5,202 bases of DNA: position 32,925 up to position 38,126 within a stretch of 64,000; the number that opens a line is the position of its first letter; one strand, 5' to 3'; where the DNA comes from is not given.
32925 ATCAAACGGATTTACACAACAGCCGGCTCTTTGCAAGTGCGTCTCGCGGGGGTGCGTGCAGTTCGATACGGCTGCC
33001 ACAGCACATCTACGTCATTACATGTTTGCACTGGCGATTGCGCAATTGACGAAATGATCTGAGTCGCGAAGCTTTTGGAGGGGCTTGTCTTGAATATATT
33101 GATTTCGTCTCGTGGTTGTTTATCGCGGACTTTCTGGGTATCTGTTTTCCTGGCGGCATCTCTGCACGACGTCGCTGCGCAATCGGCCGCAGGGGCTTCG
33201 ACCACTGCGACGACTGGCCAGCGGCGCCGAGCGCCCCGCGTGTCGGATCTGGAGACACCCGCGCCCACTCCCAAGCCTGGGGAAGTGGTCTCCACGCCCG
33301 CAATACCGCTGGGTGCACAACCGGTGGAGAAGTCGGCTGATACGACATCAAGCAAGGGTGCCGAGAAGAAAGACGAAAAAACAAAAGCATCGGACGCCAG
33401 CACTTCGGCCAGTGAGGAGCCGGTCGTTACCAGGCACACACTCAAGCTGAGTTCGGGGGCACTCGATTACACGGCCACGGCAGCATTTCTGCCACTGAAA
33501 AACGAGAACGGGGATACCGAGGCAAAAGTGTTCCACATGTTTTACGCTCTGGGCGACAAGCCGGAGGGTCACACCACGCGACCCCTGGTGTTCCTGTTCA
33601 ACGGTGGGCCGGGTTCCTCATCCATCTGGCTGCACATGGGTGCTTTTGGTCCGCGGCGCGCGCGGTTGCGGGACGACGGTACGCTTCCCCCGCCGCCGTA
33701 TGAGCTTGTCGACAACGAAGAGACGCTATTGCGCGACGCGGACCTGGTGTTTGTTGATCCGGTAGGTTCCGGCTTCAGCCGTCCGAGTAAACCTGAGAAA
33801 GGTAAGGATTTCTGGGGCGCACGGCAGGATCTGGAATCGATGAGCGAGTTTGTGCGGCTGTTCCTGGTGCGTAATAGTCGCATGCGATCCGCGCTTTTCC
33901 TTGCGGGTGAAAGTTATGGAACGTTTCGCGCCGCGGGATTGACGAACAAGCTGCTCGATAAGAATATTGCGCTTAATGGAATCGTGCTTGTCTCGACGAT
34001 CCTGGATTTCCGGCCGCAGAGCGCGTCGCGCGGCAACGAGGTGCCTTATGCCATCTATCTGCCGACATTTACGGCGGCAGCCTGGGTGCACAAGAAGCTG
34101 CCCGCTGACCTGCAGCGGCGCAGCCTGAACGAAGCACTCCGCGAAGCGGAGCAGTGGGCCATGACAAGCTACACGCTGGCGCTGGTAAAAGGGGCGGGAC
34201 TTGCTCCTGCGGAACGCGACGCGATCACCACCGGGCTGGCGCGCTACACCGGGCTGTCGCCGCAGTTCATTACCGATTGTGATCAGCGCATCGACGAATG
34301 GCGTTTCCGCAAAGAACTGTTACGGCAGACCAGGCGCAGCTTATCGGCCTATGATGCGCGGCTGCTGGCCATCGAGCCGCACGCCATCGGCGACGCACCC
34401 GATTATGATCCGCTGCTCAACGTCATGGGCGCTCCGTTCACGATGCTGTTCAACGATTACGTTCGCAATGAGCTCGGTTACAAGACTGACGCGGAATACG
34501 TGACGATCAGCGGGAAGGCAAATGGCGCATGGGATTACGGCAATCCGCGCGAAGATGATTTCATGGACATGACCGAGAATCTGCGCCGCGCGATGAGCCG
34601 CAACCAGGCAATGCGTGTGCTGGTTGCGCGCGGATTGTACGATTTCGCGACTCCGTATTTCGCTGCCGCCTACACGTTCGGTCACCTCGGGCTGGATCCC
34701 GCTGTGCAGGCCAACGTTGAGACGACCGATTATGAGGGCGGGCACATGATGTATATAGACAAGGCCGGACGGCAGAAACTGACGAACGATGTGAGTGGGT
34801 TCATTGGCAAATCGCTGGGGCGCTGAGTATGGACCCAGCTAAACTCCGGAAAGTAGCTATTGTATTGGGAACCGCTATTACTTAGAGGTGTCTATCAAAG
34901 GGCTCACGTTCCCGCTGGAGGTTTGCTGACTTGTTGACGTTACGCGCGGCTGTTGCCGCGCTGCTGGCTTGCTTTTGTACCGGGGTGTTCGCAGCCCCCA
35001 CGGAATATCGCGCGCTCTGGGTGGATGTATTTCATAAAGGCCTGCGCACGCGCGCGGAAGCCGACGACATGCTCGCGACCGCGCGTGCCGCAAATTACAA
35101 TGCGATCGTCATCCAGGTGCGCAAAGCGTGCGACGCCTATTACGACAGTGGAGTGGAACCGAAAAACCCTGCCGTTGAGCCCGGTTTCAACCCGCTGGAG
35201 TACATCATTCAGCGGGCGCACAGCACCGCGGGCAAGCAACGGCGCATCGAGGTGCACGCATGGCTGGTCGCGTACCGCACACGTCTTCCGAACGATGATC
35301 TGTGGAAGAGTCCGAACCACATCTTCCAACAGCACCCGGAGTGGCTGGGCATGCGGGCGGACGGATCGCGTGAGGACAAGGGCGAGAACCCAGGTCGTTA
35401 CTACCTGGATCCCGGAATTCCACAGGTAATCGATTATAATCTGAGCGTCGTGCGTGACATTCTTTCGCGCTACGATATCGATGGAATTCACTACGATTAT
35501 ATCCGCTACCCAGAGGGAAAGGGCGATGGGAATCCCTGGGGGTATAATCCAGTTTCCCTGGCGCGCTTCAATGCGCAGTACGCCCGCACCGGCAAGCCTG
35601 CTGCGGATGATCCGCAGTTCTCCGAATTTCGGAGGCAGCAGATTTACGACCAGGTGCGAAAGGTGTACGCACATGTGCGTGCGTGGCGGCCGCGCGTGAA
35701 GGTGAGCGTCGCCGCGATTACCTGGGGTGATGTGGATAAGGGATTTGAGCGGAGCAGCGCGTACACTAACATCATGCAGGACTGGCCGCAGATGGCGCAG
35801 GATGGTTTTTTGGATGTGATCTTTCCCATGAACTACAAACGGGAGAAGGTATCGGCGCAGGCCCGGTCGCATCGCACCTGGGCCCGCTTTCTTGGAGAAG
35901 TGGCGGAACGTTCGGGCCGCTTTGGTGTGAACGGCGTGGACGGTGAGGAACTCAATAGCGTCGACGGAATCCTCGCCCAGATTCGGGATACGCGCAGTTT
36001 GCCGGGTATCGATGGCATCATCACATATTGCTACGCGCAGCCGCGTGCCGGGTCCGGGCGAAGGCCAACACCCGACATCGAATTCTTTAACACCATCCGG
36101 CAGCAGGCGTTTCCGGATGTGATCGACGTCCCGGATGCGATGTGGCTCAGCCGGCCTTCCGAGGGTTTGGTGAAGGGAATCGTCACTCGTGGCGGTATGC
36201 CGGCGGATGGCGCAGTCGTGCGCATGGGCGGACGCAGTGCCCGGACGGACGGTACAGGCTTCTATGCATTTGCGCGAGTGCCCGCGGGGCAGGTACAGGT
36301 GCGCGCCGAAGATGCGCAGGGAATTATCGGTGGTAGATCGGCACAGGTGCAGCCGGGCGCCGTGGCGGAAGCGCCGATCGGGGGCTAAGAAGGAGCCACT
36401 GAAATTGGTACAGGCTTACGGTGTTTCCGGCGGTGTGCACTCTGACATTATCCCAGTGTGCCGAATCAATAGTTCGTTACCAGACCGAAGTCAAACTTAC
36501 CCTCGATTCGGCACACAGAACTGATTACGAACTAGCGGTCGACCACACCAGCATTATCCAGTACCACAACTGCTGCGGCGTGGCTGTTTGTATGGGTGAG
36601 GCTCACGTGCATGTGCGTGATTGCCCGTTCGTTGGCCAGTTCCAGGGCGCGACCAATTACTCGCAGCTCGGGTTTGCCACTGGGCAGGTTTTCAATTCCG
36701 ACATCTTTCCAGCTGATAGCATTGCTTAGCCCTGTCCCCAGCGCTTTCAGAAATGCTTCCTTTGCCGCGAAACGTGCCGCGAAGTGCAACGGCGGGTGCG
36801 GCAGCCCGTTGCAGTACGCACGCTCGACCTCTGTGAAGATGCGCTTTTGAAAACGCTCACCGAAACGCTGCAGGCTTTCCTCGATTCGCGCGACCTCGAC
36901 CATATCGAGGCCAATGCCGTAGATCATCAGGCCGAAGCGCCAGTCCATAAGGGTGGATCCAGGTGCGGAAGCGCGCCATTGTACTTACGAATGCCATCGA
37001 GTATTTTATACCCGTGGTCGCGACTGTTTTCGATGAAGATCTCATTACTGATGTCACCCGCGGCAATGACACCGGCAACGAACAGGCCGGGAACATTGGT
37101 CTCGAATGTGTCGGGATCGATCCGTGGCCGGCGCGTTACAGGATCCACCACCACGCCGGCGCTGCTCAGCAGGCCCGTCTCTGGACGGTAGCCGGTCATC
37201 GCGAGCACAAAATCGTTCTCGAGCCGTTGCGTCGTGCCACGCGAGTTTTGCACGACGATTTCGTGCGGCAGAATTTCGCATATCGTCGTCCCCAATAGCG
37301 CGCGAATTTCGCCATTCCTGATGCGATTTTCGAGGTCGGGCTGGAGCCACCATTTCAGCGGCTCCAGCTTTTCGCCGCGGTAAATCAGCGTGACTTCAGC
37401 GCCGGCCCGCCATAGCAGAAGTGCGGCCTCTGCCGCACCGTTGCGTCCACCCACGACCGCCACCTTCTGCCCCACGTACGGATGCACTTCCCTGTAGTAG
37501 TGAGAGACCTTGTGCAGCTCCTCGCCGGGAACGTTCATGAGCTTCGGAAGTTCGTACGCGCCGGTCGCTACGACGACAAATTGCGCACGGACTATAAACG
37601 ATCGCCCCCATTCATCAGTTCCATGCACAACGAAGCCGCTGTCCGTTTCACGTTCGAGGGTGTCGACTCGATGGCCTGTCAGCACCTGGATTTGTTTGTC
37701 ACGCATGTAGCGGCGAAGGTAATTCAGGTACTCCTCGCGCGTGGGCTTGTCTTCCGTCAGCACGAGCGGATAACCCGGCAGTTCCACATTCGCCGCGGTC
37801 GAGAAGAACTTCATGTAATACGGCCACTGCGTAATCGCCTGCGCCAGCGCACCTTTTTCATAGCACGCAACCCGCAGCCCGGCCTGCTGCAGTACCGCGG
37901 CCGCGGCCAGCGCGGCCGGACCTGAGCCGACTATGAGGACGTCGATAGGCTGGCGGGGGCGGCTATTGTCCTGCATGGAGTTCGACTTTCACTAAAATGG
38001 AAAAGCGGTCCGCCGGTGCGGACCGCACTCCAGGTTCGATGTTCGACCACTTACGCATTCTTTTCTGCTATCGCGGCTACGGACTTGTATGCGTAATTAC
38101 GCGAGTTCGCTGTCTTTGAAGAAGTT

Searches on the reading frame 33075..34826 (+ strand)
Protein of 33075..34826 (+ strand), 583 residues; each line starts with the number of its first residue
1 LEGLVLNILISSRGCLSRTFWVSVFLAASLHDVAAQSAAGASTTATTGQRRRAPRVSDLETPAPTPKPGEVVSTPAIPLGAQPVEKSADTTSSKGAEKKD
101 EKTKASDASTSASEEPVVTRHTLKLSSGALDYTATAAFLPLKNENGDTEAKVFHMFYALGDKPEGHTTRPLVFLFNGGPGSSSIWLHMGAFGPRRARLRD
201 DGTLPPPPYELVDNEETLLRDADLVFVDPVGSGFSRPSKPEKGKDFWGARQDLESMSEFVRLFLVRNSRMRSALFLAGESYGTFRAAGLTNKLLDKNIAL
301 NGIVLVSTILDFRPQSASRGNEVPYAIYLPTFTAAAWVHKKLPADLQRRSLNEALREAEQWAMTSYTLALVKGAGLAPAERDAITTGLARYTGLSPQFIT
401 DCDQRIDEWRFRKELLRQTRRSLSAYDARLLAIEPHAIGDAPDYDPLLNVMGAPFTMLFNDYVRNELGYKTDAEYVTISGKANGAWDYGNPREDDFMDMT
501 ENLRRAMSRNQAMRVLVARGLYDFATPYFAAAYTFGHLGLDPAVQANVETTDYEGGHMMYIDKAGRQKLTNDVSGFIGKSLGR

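Call 10: search_protein_families(library=pfam, proteins=[window:33075-34826:+], max_evalue=0.001)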
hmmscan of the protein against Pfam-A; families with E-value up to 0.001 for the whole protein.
window:33075-34826:+ (583 aa): 1 family
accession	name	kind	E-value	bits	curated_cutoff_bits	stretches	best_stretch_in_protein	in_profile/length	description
PF00450.28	Peptidase_S10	-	7.9e-19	68.7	21.9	1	152-547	23-369/420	Serine carboxypeptidase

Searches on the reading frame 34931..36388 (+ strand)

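Call 10: search_protein_families(library=pfam, proteins=[window:34931-36388:+], max_evalue=0.001)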
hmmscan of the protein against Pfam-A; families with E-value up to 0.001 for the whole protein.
window:34931-36388:+ (485 aa): 4 families
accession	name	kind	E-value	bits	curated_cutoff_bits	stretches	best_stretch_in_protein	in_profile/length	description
PF02638.21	GHL10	-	2.6e-31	109.3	27.9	1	27-311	3-269/311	Glycosyl hydrolase-like 10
PF13200.12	DUF4015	-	7e-08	32.4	27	1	42-302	13-226/313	Putative glycosyl hydrolase domain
PF14871.12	GHL6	-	5.3e-07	30.4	35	1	44-189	2-131/132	Hypothetical glycosyl hydrolase 6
PF13620.12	CarboxypepD_reg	-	0.00031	21.5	32.3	1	414-461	2-56/82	Carboxypeptidase regulatory-like domain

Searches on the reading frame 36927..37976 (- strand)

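Call 10: search_protein_families(library=pfam, proteins=[window:36927-37976:-], max_evalue=0.001)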
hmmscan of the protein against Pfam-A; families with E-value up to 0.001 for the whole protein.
window:36927-37976:- (349 aa): 13 families
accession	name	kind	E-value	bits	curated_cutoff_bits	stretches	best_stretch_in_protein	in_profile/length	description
PF13738.12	Pyr_redox_3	-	1.2e-67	228.7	30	1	14-302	1-305/305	Pyridine nucleotide-disulphide oxidoreductase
PF07992.20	Pyr_redox_2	-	1.1e-31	110.8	26.1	1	12-305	2-277/291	Pyridine nucleotide-disulphide oxidoreductase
PF13434.12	Lys_Orn_oxgnase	-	3.5e-11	43.3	21.3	1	74-207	88-228/339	L-lysine 6-monooxygenase/L-ornithine 5-monooxygenase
PF00070.33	Pyr_redox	-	1.7e-10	41.7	22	0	171-206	1-37/82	Pyridine nucleotide-disulphide oxidoreductase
PF01266.30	DAO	-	2.7e-09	37.5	27.9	1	82-169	150-236/353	FAD dependent oxidoreductase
PF00890.30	FAD_binding_2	-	5.1e-09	36.2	20.4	1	12-45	1-34/414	FAD binding domain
PF03486.20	HI0933_like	-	9.3e-07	29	50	0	12-42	2-32/244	HI0933-like protein Rossmann domain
PF01494.25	FAD_binding_3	-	1.1e-06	28.6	22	1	12-41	3-32/349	FAD binding domain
PF12831.13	FAD_oxidored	-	1.3e-05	25.2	27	0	12-40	1-29/416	FAD dependent oxidoreductase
PF01134.28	GIDA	-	4.3e-05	23.2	22.1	0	12-39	1-28/391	Glucose inhibited division protein A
PF13450.12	NAD_binding_8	-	6.4e-05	23.6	21.9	1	15-42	1-28/68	NAD(P)-binding Rossmann-like domain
PF05834.18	Lycopene_cycl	-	0.00037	20.1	23.4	1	12-146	1-147/380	Lycopene cyclase protein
PF13241.12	NAD_binding_7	-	0.00048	21.1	22.1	0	169-201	7-39/104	Putative NAD(P)-binding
